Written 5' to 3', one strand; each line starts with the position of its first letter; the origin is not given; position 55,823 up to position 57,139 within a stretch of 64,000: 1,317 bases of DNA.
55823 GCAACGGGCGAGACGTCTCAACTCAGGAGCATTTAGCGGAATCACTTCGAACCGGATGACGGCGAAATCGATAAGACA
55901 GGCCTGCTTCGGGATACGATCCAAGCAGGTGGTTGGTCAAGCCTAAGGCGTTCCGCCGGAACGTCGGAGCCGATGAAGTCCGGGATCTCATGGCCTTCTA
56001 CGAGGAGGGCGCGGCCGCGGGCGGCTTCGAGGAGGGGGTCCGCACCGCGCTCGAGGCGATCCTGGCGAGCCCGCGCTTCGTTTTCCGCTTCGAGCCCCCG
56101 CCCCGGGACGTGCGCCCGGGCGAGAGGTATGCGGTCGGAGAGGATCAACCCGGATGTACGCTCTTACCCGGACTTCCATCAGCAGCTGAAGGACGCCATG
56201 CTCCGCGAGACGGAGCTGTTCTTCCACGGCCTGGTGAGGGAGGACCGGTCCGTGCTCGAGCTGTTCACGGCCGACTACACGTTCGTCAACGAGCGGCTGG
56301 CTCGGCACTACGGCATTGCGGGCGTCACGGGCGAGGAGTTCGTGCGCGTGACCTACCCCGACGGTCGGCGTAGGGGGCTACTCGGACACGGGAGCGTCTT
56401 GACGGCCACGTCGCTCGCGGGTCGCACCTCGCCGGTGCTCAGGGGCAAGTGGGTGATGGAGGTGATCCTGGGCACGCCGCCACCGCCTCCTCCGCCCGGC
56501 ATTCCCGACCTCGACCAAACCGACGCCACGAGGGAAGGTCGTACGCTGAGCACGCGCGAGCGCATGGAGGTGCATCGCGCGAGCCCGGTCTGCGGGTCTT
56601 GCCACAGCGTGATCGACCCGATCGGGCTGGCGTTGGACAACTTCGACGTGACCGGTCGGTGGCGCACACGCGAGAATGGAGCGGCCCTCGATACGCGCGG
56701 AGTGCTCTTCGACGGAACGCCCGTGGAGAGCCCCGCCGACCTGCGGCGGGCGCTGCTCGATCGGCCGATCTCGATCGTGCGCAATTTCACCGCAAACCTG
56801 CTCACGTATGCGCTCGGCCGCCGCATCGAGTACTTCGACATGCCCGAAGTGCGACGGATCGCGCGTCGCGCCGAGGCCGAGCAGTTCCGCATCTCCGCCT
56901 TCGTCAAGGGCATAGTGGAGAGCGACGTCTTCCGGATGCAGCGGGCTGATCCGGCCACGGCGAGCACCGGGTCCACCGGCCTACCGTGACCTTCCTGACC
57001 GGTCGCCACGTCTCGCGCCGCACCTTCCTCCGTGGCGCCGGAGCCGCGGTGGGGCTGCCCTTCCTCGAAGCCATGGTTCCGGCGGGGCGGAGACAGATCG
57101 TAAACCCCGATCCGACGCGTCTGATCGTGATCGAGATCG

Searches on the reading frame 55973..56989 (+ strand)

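Call 9: search_protein_families(library=pfam, proteins=[window:55973-56989:+], max_evalue=0.01)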
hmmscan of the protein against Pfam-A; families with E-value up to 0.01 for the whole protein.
window:55973-56989:+ (338 aa): 3 families
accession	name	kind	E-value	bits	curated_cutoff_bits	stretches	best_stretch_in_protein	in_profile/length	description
PF07627.16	PSCyt3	-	1.4e-32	112.3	27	1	133-234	1-98/98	Protein of unknown function (DUF1588)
PF07624.16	PSD2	-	1.7e-20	73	25.8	1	247-320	1-74/74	Protein of unknown function (DUF1585)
PF07631.16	PSD4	-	1.8e-17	64.4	23.3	1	55-115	68-128/128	Protein of unknown function (DUF1592)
